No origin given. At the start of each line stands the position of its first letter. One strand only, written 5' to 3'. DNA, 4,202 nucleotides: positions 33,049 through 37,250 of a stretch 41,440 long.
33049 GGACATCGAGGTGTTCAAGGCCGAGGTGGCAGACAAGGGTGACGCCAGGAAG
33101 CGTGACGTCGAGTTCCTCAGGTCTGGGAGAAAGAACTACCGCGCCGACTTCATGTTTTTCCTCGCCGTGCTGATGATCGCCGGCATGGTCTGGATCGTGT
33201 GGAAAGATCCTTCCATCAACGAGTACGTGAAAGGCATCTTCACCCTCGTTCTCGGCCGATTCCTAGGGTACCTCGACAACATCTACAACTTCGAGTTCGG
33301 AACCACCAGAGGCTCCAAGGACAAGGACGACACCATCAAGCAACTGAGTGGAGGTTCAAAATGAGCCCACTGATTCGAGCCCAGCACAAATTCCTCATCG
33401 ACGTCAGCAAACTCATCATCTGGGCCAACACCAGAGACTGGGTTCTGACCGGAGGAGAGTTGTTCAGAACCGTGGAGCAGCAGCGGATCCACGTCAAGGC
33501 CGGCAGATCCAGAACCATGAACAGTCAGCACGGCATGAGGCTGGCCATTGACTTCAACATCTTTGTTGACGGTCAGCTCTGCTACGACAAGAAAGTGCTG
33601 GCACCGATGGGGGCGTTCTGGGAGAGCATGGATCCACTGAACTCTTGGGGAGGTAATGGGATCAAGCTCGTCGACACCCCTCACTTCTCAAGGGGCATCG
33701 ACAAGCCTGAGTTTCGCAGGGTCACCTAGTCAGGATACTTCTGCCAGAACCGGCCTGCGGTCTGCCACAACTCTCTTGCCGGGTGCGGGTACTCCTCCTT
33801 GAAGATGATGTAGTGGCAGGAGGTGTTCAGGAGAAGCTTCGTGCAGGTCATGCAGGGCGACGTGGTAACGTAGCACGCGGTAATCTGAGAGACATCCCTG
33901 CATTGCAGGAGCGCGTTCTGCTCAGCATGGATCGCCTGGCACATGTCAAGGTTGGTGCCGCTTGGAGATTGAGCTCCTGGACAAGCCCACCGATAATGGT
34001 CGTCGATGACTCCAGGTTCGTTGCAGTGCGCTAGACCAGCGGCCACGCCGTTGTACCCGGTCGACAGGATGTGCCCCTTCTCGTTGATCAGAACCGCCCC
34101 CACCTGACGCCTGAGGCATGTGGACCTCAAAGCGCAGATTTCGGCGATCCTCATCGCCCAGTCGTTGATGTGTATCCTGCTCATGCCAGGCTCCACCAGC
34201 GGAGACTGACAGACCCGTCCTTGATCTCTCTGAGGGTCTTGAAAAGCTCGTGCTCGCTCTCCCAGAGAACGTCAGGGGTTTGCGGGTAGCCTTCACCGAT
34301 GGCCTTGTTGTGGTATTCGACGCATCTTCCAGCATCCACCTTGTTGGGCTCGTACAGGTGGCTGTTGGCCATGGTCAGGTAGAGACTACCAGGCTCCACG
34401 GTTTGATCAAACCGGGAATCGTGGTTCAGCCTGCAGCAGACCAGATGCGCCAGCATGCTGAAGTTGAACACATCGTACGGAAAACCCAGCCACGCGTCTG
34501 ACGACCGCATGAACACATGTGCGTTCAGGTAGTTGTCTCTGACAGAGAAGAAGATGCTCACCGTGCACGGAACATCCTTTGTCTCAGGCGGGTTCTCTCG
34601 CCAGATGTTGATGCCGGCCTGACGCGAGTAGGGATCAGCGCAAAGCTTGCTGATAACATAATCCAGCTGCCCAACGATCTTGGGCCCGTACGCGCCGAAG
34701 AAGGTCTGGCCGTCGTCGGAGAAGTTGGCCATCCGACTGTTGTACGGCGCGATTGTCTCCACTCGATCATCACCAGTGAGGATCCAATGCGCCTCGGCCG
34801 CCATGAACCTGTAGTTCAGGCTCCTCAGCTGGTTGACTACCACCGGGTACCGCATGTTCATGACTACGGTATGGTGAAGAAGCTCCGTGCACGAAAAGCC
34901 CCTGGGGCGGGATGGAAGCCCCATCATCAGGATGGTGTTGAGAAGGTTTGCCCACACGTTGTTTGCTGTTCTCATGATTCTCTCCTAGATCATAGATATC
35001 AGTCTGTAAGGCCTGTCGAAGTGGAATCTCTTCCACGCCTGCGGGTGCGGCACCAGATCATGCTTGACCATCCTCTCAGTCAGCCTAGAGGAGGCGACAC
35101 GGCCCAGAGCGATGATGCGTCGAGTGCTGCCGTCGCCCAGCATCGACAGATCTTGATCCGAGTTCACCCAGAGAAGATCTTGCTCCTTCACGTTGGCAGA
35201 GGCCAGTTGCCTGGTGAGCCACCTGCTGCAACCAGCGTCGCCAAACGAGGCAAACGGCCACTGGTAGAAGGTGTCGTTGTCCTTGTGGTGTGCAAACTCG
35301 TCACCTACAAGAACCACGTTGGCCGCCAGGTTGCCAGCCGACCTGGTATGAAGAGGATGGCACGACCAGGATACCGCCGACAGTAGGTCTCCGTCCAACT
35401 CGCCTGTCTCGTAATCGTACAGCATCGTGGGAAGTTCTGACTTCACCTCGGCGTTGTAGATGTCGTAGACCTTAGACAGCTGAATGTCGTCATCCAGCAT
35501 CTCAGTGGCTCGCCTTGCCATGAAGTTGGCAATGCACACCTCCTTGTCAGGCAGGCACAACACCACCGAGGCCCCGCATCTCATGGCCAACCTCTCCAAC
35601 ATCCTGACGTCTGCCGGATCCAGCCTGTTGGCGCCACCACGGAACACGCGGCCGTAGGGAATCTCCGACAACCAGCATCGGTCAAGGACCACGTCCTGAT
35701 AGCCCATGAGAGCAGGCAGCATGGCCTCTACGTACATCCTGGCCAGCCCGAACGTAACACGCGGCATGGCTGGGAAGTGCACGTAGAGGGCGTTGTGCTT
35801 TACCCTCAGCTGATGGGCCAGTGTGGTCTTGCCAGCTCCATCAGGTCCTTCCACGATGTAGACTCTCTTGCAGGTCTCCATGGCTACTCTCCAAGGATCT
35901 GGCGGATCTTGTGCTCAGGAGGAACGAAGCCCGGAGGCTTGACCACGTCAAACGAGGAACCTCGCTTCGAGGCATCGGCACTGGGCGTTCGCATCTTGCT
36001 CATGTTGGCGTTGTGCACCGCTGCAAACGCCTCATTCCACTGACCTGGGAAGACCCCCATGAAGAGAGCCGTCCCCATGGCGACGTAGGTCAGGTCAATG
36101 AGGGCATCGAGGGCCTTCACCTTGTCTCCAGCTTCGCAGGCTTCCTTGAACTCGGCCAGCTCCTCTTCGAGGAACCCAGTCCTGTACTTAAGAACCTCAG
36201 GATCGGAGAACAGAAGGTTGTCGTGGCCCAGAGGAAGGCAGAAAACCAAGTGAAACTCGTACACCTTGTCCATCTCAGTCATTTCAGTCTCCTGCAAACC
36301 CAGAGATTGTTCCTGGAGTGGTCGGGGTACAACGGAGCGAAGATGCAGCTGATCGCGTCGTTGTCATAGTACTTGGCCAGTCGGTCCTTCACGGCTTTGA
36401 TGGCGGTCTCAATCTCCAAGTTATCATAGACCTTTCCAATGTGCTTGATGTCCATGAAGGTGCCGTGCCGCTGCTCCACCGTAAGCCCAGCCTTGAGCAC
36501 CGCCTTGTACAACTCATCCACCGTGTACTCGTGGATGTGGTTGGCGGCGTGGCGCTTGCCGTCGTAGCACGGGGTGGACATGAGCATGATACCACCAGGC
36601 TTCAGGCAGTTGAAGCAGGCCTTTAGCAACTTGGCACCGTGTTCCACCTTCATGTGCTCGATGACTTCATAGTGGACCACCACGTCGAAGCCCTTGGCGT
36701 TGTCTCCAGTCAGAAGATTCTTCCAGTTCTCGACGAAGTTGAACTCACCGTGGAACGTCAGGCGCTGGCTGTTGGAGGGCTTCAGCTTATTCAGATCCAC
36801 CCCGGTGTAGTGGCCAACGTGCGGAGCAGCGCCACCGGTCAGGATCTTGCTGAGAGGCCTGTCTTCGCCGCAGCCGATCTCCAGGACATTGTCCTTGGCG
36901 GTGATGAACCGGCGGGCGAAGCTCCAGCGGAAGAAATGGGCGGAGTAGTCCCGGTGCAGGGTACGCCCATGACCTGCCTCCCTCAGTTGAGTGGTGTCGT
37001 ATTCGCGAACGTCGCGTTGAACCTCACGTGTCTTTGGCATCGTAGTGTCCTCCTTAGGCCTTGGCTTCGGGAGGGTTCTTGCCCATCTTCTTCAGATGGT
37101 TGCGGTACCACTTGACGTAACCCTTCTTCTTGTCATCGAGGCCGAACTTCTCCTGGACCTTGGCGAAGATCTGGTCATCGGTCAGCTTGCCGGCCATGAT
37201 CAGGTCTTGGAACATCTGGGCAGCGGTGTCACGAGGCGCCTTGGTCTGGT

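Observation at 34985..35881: Fusion of a dNMP kinase with a divergent uracil-DNA-glycosylase-fold domain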

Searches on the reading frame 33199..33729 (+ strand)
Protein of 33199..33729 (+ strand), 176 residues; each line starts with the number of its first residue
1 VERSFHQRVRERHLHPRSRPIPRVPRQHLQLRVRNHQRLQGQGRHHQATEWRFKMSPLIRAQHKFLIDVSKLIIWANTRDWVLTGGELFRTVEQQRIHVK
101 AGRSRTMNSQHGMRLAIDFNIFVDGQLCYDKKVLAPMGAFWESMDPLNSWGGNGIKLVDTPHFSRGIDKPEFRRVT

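Call 3: search_protein_families(library=pfam, proteins=[window:33199-33729:+], max_evalue=1)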
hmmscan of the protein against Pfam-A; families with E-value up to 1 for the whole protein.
window:33199-33729:+ (176 aa): 1 family
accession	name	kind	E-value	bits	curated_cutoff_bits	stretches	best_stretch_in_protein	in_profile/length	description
PF13539.11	Peptidase_M15_4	-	2.4e-05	25.3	25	1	104-164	3-69/70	D-alanyl-D-alanine carboxypeptidase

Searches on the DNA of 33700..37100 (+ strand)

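Call 5: search_dna_similar(query=window:33700-37100:+, collection=phages, mode=near, max_rows=25)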
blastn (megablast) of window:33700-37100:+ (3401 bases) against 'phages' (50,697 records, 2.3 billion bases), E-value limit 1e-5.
Records with a match: 1; places in all: 1; records where one place covers at least 80% of the query: 0.
Best place of each record, by identity: 80-90% 1.
By first word of the organism name: Pseudoxanthomonas 1.
By host as written in the record: Pseudoxanthomonas kaohsiungensis 1.
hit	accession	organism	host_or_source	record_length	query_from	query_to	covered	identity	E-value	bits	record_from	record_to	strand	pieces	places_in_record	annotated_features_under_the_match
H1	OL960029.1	Pseudoxanthomonas phage PW916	Pseudoxanthomonas kaohsiungensis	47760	2595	2681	3%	85.1%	7e-15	90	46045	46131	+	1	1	methyltransferase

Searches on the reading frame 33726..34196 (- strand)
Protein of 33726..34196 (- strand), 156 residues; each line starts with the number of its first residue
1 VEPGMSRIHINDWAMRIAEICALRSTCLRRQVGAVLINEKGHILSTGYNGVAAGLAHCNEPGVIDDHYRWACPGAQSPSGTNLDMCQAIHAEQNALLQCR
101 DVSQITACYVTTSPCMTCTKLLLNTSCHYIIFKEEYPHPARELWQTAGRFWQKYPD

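Call 3: search_protein_families(library=pfam, proteins=[window:33726-34196:-], max_evalue=1)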
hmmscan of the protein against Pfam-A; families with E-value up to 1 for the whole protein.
window:33726-34196:- (156 aa): 9 families
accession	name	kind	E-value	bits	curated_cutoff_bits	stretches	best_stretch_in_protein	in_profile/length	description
PF00383.29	dCMP_cyt_deam_1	-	3.2e-16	59.5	25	1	12-132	5-100/102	Cytidine and deoxycytidylate deaminase zinc-binding region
PF14437.12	MafB19-deam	-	4.1e-08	33.7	27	1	12-137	5-104/142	MafB19-like deaminase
PF18767.7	AID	-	0.0043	17.5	27.3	1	88-125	4-41/90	Activation induced deaminase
PF18750.7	SNAD4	-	0.011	16.3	27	1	87-123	30-72/130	Secreted Novel AID/APOBEC-like Deaminase 4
PF08210.17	APOBEC_N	-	0.035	14.5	25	1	89-124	46-87/170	APOBEC-like N-terminal domain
PF18772.7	APOBEC2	-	0.11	12.9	26.8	1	90-123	51-90/175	APOBEC2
PF18774.7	APOBEC4_like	-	0.13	12.7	26.7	1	88-124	34-74/131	APOBEC4-like -AID/APOBEC-deaminase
PF18778.7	NAD1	-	0.31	11.6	27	1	89-124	50-92/175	Novel AID APOBEC clade 1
PF14439.12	Bd3614-deam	-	0.44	11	38.5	0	30-125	8-77/113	Bd3614-like deaminase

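Call 4: search_protein_families(library=phrogs, proteins=[window:33726-34196:-], max_evalue=0.01)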
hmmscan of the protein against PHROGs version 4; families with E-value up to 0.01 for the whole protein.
window:33726-34196:- (156 aa): 7 families
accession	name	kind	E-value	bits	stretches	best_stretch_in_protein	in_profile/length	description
phrog_174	-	DNA, RNA and nucleotide metabolism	5.1e-31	109.6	1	5-139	111-230/384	dCMP deaminase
phrog_2369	-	DNA, RNA and nucleotide metabolism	3.5e-23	83.7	1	10-139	5-130/195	dCMP deaminase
phrog_8118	-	unknown function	1.4e-11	44.8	2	5-59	347-401/577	-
phrog_9198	-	unknown function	7.9e-11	42.3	1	10-52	251-293/531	-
phrog_20648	-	DNA, RNA and nucleotide metabolism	5.3e-08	33.4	1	14-136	10-121/311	dCMP deaminase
phrog_18355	-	DNA, RNA and nucleotide metabolism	1.7e-07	32.2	1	88-131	2-46/52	deoxycytidinylate deaminase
phrog_20806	-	DNA, RNA and nucleotide metabolism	1.1e-06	29.9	1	85-125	13-54/97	deoxycytidinylate deaminase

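Call 58: search_protein_families(library=ncbifam, proteins=[window:33726-34196:-], max_evalue=0.01)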
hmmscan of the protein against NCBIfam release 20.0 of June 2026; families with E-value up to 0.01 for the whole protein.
window:33726-34196:- (156 aa): 3 families
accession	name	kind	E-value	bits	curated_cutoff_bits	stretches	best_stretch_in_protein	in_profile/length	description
NF041025.1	antiphage_deaminase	equivalog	1.5e-19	70.2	400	2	11-54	220-263/437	anti-phage dCTP deaminase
TIGR02571.1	ComEB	equivalog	2.3e-19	69.9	219.45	2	7-67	2-63/151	ComE operon protein 2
TIGR01355.1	cyt_deam_dimer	equivalog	0.0097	15.2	275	0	81-124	65-110/283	cytidine deaminase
